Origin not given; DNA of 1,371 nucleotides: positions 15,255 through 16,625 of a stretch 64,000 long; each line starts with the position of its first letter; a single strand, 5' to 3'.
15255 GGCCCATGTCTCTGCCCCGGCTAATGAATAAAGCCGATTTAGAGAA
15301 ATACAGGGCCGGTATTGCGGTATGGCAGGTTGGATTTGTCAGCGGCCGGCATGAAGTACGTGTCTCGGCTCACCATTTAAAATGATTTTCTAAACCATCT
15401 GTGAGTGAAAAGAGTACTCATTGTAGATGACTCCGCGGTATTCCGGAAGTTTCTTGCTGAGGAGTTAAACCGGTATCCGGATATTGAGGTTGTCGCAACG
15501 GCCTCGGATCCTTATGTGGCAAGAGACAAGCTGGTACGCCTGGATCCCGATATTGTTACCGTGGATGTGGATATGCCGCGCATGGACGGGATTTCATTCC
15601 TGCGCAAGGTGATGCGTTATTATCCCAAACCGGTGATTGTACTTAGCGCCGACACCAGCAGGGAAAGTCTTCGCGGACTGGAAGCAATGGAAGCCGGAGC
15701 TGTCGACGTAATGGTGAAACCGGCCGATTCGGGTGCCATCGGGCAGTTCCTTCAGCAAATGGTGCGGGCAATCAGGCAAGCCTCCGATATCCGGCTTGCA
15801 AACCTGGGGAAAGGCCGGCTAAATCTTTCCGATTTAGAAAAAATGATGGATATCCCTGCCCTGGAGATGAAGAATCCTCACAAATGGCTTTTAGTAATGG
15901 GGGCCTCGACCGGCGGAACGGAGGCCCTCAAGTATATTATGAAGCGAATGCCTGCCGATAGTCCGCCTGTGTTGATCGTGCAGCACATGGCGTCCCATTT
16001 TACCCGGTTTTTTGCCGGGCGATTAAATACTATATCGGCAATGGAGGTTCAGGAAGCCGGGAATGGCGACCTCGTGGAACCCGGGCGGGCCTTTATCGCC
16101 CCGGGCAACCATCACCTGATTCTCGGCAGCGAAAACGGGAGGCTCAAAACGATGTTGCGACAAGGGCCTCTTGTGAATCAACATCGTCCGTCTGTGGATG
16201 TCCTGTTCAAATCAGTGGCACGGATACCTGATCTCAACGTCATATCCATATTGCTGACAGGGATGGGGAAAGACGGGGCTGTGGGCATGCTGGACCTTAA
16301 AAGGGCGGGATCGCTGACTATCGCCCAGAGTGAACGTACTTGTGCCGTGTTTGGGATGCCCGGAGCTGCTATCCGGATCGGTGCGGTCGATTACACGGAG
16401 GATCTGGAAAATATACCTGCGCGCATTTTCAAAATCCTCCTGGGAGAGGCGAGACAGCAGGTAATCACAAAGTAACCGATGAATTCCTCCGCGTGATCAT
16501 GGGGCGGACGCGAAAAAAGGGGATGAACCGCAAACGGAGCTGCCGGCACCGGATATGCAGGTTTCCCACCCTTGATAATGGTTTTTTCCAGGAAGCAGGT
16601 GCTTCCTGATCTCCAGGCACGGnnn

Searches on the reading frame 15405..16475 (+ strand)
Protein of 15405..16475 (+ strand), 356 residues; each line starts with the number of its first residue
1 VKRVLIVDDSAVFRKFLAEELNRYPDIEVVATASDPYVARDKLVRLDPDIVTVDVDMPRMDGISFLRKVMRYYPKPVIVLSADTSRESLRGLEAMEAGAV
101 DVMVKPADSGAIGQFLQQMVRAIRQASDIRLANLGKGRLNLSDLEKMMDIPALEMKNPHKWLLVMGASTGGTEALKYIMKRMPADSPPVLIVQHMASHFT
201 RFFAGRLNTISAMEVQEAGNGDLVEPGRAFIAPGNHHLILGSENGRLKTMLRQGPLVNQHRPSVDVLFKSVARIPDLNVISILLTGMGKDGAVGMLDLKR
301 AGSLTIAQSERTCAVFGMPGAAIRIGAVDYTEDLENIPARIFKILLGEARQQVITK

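Call 46: search_protein_families(library=pfam, proteins=[window:15405-16475:+], max_evalue=0.0001)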
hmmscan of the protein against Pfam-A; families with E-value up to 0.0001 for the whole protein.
window:15405-16475:+ (356 aa): 2 families
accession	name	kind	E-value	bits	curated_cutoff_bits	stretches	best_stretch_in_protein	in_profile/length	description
PF01339.22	CheB_methylest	-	5.8e-60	202.4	24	1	164-341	2-174/174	CheB methylesterase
PF00072.30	Response_reg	-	5.2e-20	72.1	30.2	1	4-112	1-106/111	Response regulator receiver domain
